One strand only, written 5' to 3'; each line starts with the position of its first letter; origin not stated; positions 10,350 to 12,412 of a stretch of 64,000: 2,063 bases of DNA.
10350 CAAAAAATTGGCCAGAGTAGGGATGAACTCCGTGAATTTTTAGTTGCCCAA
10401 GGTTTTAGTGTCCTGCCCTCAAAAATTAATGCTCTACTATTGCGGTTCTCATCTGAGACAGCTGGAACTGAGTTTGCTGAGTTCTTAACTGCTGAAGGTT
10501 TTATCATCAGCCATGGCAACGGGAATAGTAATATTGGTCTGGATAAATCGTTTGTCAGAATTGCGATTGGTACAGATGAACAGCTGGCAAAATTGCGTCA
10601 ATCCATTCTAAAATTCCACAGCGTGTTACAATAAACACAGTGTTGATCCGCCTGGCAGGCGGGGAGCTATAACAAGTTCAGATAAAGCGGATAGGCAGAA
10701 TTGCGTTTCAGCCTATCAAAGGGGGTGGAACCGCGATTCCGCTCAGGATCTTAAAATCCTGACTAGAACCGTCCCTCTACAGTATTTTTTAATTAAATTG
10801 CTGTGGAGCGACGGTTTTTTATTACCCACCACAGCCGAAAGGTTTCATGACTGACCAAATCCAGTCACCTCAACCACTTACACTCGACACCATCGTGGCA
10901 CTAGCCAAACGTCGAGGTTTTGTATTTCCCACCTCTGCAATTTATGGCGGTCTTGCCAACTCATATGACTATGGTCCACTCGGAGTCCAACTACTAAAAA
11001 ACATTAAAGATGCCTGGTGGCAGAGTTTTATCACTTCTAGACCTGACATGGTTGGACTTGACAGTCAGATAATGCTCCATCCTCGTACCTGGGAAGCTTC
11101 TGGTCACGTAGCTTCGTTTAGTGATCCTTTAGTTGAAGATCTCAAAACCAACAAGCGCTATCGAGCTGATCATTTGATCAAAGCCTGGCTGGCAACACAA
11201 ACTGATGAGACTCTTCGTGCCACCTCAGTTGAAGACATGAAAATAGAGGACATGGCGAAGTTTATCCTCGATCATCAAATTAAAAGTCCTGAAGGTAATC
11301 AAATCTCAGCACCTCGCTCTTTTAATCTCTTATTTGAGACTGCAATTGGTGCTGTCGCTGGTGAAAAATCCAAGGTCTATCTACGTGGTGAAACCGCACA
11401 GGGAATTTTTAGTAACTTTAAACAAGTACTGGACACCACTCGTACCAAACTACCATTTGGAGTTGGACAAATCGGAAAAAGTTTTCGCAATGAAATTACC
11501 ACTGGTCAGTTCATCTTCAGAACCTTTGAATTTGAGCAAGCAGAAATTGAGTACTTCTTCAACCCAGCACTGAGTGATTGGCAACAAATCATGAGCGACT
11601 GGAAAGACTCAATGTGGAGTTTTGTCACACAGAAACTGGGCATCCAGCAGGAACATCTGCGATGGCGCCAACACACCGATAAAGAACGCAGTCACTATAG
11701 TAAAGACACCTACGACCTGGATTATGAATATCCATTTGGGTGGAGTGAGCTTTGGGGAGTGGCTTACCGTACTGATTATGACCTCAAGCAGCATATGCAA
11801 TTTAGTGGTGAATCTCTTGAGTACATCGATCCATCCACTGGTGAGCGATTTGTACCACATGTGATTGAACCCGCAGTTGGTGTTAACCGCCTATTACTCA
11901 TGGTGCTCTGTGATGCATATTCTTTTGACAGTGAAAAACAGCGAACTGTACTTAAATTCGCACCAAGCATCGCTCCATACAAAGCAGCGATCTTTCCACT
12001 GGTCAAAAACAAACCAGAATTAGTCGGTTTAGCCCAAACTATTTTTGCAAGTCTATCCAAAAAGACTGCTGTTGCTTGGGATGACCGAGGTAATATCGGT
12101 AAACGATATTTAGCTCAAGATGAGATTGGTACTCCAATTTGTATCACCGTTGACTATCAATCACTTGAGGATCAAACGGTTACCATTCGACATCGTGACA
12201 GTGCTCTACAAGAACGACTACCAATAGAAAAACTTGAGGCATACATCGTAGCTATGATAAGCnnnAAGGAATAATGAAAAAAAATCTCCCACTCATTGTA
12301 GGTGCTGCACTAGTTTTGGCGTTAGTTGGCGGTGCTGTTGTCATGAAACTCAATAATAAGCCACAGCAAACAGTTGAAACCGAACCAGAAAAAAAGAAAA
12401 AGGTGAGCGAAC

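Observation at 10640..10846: T-box riboswitch on glyQS in a CPR-like genome, possibly acting at translation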

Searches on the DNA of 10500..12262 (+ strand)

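Call 4: search_rna_families(source=window, start=10500, end=10950, threshold=evalue, max_evalue=10, show_alignments=5)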
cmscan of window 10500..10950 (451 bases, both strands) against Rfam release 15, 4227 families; matches with E-value up to 10: 4.
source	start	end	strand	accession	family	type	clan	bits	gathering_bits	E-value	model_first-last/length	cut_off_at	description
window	10634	10779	+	RF00230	T-box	Cis-reg; leader;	-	27.5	93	0.00025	1-219/219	no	T-box leader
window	10762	10823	+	RF04204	mir-3473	Gene; miRNA;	-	15.8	71.8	2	1-78/78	no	mir-3473 microRNA precursor family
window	10763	10819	+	RF04157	MIR9486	Gene; miRNA;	-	15.4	100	2.8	1-119/119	no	MIR9486 microRNA precursor family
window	10500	10617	-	RF02123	FTX_4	Gene; lncRNA;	-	15.1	80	7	1-128/141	3'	FTX transcript, XIST regulator conserved region 4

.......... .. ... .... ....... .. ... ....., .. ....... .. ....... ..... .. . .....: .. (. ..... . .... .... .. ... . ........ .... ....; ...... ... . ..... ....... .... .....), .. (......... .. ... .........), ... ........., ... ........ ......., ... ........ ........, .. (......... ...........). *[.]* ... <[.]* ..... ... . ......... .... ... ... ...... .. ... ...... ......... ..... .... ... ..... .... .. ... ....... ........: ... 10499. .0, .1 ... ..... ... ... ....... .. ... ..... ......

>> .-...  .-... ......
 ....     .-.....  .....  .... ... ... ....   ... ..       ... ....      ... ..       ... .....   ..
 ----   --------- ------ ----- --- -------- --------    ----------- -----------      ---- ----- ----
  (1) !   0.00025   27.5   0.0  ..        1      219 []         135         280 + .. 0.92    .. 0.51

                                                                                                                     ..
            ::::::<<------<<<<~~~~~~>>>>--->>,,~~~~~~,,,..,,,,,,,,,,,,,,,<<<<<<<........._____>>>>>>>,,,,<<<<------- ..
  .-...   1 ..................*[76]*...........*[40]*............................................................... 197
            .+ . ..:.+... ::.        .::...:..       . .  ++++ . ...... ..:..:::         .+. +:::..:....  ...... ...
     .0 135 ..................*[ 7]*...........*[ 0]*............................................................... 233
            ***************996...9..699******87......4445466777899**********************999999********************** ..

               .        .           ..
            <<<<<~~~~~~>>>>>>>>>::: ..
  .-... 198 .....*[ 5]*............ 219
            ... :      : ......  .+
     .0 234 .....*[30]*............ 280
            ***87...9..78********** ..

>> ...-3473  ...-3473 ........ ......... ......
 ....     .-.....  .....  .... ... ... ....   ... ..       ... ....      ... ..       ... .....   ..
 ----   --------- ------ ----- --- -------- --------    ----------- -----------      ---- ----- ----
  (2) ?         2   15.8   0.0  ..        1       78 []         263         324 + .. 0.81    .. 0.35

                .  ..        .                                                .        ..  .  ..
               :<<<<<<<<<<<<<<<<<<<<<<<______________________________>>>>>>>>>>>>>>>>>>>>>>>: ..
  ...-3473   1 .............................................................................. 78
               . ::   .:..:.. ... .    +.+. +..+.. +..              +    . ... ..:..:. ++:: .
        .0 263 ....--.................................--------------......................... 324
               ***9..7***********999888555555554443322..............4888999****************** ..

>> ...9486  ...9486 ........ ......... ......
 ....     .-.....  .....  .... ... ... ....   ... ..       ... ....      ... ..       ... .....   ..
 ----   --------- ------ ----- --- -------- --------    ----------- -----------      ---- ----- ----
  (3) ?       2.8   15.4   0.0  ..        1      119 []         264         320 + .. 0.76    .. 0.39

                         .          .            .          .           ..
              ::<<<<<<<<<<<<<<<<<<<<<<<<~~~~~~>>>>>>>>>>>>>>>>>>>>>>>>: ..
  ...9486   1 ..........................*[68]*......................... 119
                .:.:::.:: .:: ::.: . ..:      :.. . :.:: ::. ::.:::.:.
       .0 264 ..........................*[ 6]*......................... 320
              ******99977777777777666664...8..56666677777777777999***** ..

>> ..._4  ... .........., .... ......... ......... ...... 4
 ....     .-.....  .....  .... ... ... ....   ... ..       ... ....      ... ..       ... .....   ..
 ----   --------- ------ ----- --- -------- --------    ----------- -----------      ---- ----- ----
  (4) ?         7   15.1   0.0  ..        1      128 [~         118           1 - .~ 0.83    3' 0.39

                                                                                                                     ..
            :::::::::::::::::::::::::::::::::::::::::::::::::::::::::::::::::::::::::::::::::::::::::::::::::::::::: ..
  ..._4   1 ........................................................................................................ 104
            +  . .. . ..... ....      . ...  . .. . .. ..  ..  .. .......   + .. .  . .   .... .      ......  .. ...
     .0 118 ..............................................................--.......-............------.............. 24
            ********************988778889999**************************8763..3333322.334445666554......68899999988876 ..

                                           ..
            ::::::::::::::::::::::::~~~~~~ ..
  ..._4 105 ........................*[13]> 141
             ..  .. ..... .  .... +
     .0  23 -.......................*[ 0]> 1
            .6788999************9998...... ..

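Call 37: build_rna_model(alignment_id=A1, structure=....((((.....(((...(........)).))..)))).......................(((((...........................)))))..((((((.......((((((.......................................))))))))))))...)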
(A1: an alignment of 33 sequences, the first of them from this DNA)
Model R1 built from alignment A1 (33 sequences, 174 columns); structure: as given.
model positions 118; base pairs 25; branch points 2; effective number of sequences 5.12; information 0.59 bits per position. Calibrated on 0.2 Mb of random sequence (short: E-values are rough).
structure used (alignment columns):
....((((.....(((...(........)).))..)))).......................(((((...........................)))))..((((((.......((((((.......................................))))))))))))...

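Call 38: search_with_rna_model(model_id=R1, sources=[window, L001, L002, L003, L004, L005, L006, L007, L008, L009, L010, L011, L012, L013, L014, L015, L016, L017, L018, L019, L020, L021, L022, L023, L024, L025, L026, L027, L028, L029, L030, L031, L032, L033, L034, L035, L036, L037, L038, L039, L040, L041, L042, L043, L044, L045, L046, L047, L048, L049, L050, L051, L052, L053, L054, L055, L056, L057, L058, L059, L060, L061, L062, L063, L064, L065, L066, L067, L068, L069, L070, L071, L072, L073, L074, L075, L076, L077, L078, L079, L080], max_evalue=1)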
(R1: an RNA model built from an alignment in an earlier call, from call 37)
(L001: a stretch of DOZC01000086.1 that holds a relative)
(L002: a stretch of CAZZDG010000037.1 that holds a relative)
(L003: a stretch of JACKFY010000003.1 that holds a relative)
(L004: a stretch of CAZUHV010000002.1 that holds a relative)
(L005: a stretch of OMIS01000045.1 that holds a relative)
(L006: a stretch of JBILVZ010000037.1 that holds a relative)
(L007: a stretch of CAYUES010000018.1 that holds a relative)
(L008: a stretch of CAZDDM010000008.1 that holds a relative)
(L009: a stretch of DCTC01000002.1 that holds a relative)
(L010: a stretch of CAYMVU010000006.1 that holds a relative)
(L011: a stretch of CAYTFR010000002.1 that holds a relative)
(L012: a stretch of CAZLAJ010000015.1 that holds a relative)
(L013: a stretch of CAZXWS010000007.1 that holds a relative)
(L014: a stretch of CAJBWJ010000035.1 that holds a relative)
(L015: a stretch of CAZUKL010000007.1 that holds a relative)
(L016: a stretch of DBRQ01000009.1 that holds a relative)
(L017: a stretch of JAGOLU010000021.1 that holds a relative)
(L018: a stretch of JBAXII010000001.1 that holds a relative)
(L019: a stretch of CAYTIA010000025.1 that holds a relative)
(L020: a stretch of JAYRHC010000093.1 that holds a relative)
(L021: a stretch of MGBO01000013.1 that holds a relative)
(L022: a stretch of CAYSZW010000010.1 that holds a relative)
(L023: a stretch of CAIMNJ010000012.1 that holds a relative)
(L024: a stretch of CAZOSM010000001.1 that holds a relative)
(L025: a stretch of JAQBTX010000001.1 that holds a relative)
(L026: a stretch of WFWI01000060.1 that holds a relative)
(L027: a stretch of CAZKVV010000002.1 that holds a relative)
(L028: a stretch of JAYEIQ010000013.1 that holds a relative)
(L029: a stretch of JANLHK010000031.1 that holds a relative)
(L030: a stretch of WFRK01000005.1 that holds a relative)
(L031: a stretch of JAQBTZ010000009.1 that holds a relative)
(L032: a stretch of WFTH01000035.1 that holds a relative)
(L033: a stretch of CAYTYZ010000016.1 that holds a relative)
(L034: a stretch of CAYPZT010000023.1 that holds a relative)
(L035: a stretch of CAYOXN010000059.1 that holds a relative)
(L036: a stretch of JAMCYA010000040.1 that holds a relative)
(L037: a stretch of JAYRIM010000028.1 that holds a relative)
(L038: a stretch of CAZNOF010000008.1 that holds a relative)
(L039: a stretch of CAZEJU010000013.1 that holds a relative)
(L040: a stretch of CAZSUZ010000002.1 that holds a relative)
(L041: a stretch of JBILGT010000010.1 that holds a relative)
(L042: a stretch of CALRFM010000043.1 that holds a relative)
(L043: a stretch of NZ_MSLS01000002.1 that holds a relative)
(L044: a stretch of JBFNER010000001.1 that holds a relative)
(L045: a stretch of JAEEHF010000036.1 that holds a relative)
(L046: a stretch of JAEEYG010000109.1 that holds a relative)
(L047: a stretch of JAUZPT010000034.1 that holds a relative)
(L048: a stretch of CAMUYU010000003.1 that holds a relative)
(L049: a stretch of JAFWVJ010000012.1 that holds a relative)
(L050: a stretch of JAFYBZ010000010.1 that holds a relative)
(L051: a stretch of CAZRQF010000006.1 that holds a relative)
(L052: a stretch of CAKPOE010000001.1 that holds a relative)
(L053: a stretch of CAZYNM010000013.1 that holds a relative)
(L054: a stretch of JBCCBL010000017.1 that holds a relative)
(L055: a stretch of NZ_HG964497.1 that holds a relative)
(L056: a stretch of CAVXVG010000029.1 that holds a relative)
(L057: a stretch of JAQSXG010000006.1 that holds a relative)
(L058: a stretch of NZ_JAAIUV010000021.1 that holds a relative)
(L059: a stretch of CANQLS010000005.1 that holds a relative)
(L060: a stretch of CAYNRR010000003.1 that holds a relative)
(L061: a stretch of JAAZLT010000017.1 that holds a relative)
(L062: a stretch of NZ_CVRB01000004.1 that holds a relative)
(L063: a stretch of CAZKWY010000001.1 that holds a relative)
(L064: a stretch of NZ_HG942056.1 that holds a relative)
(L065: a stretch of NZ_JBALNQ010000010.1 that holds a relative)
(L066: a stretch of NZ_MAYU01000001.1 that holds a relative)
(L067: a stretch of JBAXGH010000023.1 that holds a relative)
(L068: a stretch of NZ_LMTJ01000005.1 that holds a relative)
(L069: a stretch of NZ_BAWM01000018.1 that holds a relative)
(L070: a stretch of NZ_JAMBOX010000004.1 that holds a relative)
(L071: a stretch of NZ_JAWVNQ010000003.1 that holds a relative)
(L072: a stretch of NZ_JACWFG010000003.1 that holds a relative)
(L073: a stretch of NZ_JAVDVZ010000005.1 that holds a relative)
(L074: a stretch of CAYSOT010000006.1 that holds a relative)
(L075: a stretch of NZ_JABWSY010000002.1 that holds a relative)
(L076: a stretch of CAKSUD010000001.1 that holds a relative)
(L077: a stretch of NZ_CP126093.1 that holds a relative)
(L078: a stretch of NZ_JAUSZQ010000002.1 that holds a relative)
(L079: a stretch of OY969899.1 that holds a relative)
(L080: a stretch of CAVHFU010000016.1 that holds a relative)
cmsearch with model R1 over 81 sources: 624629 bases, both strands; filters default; matches with E-value up to 1: 45.
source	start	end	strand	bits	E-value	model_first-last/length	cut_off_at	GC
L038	2848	2963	+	88.8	2.6e-22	1-118/118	no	0.47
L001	2805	2933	+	72.1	1.2e-17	1-118/118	no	0.4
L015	2762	2893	+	71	2.4e-17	1-118/118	no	0.52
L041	2860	2959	+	69.3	7e-17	1-118/118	no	0.47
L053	2825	2928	+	66.3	4.9e-16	1-118/118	no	0.49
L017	2801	2929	+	65.2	1e-15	1-118/118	no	0.5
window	10634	10781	+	62.7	5.1e-15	1-118/118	no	0.51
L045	2805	2927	+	62.1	7.3e-15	1-118/118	no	0.35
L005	2790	2946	+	61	1.5e-14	1-118/118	no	0.43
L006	2818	2936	+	60.6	1.9e-14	1-118/118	no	0.54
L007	2793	2935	+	60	2.9e-14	1-118/118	no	0.5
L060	2816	2920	+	59.7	3.5e-14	1-118/118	no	0.37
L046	2805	2928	+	59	5.5e-14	1-118/118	no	0.36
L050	2812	2941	+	57.7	1.3e-13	1-118/118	no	0.3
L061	2850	2950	+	56.5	2.6e-13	1-118/118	no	0.47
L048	2806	2927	+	54.6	9.4e-13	1-118/118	no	0.35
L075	2826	2927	+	52.6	3.3e-12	1-118/118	no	0.45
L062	2604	2706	+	52.3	4.1e-12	1-118/118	no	0.47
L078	2747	2834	+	50.8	1.1e-11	1-118/118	no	0.45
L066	2791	2898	+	50.1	1.7e-11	1-118/118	no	0.58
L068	2828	2929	+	49.7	2.1e-11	1-118/118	no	0.49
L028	2581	2718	+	49.5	2.4e-11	1-118/118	no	0.45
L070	2830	2930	+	49.1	3.3e-11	1-118/118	no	0.5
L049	2659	2762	+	49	3.4e-11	1-118/118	no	0.31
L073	2826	2940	+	48.6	4.4e-11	1-118/118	no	0.49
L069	2841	2927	+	48.4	5.1e-11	1-118/118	no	0.46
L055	2798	2898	+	48.1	5.9e-11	1-118/118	no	0.51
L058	2821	2935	+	47.9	6.9e-11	1-118/118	no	0.43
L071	2843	2944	+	47.7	8e-11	1-118/118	no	0.49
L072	2848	2934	+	47.3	1e-10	1-118/118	no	0.46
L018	2666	2794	+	46.6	1.6e-10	1-118/118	no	0.55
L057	2853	2941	+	46.6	1.6e-10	1-118/118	no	0.46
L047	2826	2930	+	46.4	1.8e-10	1-118/118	no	0.5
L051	2783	2877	+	46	2.4e-10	1-118/118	no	0.43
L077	2599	2681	+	44.7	5.2e-10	1-118/118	no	0.47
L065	2850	2940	+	44.3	6.9e-10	1-118/118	no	0.45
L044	2816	2933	+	43.9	9.3e-10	1-118/118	no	0.48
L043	2813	2931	+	42.9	1.7e-09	1-118/118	no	0.49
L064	2643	2742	+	41.5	4.3e-09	1-118/118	no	0.5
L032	467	592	+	37.7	4.8e-08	1-118/118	no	0.45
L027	2850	2966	+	35.9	1.6e-07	1-118/118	no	0.5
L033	2875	2971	+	32.1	1.8e-06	1-118/118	no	0.45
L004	2663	2803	+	30.4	5.4e-06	1-118/118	no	0.42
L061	5958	6043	-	12.6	0.5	1-118/118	no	0.31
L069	6687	6797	+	12.5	0.54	1-118/118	no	0.32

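Call 39: search_rna_families(sources=[L043, L045, L046, L048, L050, L060, L061, L049, L047, L051, L075, L041, L053, L005, L006, L007, L028, L032, L027], threshold=gathering)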
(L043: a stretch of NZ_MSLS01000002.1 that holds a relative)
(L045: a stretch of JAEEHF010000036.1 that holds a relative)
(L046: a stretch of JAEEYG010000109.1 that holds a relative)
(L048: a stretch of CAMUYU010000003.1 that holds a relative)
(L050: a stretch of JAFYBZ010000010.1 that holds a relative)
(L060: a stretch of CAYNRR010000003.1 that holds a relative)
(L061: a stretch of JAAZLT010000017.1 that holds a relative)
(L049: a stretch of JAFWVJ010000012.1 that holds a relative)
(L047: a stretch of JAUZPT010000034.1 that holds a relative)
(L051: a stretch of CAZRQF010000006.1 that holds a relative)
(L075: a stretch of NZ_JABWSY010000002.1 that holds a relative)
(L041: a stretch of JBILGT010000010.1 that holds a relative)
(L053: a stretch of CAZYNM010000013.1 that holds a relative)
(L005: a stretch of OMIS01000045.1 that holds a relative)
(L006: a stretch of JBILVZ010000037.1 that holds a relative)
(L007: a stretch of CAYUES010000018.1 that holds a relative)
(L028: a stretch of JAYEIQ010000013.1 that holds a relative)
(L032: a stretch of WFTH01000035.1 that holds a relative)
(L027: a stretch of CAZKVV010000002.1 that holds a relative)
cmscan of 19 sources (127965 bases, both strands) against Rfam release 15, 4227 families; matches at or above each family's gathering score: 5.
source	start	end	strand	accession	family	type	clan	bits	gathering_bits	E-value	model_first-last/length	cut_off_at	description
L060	2741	2918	+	RF00230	T-box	Cis-reg; leader;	-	107.4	93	1.8e-22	1-219/219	no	T-box leader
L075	2740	2925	+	RF00230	T-box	Cis-reg; leader;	-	105.4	93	6.1e-22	1-219/219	no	T-box leader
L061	2776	2948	+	RF00230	T-box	Cis-reg; leader;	-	101.1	93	7.9e-21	1-219/219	no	T-box leader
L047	2755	2928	+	RF00230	T-box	Cis-reg; leader;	-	101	93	8.3e-21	1-219/219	no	T-box leader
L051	2710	2875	+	RF00230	T-box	Cis-reg; leader;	-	98.8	93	3.1e-20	1-219/219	no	T-box leader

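Call 42: search_with_rna_model(model_id=R1, sources=[window, L001, L004, L005, L006, L007, L015, L017, L018, L027, L028, L032, L033, L038, L041, L053, L081, L082, L085, L087, L092, L093, L094, L096, L097, L099, L101, L103, L112, L114, L115, L117, L119, L121, L124, L131, L141, L142, L144, L146, L160, L171, L172, L176, L183, L189, L191, L192, L193, L196, L198], max_evalue=0.001, make_alignment=true)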
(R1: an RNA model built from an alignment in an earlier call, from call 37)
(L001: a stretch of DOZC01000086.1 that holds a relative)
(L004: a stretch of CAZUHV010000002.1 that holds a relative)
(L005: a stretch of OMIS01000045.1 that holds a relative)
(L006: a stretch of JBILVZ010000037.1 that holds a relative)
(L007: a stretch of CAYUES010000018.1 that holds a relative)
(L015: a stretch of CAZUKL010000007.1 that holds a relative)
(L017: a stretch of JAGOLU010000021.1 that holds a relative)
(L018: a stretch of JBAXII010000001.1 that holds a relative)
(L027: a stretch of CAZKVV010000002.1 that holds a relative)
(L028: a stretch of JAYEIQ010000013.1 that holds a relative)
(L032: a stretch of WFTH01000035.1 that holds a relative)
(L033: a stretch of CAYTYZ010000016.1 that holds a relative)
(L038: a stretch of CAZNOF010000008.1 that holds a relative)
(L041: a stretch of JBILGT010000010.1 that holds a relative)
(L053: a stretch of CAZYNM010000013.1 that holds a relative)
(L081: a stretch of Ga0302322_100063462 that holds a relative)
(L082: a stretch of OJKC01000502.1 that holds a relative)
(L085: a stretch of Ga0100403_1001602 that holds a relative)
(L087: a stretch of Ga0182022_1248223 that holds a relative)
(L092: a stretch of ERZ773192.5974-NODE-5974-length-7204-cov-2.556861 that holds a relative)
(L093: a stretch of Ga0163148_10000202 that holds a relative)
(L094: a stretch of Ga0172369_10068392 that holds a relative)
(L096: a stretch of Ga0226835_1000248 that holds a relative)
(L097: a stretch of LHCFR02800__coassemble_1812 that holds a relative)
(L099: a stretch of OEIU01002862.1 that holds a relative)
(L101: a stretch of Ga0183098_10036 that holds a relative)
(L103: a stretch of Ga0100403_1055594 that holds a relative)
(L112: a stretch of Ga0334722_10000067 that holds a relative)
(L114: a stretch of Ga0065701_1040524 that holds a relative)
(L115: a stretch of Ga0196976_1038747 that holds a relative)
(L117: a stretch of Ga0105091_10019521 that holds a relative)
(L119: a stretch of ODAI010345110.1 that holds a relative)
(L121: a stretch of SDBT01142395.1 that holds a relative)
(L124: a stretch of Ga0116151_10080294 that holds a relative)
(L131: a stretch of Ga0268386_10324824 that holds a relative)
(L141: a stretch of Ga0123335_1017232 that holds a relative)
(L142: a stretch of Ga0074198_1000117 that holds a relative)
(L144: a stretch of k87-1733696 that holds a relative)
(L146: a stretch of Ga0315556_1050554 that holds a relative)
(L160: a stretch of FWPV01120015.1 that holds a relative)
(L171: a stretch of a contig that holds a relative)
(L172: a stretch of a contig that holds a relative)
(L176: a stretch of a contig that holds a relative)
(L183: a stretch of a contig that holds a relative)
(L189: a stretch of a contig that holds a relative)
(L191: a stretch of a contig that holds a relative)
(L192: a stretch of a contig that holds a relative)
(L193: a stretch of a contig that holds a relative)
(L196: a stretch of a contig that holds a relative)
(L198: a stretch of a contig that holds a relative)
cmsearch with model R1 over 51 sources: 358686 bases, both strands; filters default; matches with E-value up to 0.001: 52.
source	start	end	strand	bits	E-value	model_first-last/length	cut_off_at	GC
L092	6375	6500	+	88.9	1.4e-22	1-118/118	no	0.52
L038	2848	2963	+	88.8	1.5e-22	1-118/118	no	0.47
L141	1102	1229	+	88.5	1.8e-22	1-118/118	no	0.48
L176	4970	5076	+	88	2.4e-22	1-118/118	no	0.43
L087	925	1054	+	87.6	3.1e-22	1-118/118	no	0.41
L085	1190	1313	+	86.9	5.1e-22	1-118/118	no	0.34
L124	419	537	-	86.8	5.3e-22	1-118/118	no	0.6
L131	400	512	-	86.3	7.4e-22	1-118/118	no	0.57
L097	9682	9799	+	86.1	8.3e-22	1-118/118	no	0.56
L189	2706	2830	+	85.1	1.6e-21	1-118/118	no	0.34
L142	8585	8711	+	83.7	3.9e-21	1-118/118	no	0.35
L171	655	791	-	82.1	1.1e-20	1-118/118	no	0.45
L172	772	881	-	81.6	1.6e-20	1-118/118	no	0.51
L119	291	403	-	80.6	2.9e-20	1-118/118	no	0.61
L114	9171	9281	-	80.4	3.4e-20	1-118/118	no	0.5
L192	3541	3655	-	79.6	5.7e-20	1-118/118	no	0.44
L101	2933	3041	+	79.3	6.9e-20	1-118/118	no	0.55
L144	2856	2965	+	78.8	9.2e-20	1-118/118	no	0.51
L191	3797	3907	-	77.2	2.6e-19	1-118/118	no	0.68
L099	5057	5168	+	75.8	6.4e-19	1-118/118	no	0.64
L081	2570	2680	-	75.7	6.9e-19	1-118/118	no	0.59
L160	1637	1782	-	72.8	4.3e-18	1-118/118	no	0.6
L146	1174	1285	+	72.8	4.5e-18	1-118/118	no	0.62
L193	1483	1611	-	72.6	4.9e-18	1-118/118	no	0.45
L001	2805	2933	+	72.1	6.6e-18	1-118/118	no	0.4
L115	162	267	-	72.1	7e-18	1-118/118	no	0.66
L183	8430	8563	+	72.1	7.1e-18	1-118/118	no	0.48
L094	489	607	+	71.8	8.6e-18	1-118/118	no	0.6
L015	2762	2893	+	71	1.4e-17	1-118/118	no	0.52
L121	2386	2516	+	69.3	4e-17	1-118/118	no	0.6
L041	2860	2959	+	69.3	4e-17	1-118/118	no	0.47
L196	1500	1630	+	68.5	7.1e-17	1-118/118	no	0.5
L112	995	1154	-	66.4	2.7e-16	1-118/118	no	0.51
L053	2825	2928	+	66.3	2.8e-16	1-118/118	no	0.49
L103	122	246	-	65.4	5.2e-16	1-118/118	no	0.54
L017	2801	2929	+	65.2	5.9e-16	1-118/118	no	0.5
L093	14373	14494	+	64.8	7.5e-16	1-118/118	no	0.34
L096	1665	1793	-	63.3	2e-15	1-118/118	no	0.53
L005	2790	2946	+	61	8.4e-15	1-118/118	no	0.43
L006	2818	2936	+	60.6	1.1e-14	1-118/118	no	0.54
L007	2793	2935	+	60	1.7e-14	1-118/118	no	0.5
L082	6325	6459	+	56.8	1.3e-13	1-118/118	no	0.61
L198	2405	2539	+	54.7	5e-13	1-118/118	no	0.64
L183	8262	8385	+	54.4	5.8e-13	1-118/118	no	0.41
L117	1449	1569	-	52.2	2.4e-12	1-118/118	no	0.62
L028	2581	2718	+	49.5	1.4e-11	1-118/118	no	0.45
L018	2666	2794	+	46.6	9.1e-11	1-118/118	no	0.55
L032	467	592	+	37.7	2.7e-08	1-118/118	no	0.45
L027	2850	2966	+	35.9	9e-08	1-118/118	no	0.5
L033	2875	2971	+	32.1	1e-06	1-118/118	no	0.45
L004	2663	2803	+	30.4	3.1e-06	1-118/118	no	0.42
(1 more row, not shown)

Alignment A2: 52 matches aligned to the model, 314 columns, each read 5' to 3' on its own strand. Consensus structure (alignment columns), stored with it:
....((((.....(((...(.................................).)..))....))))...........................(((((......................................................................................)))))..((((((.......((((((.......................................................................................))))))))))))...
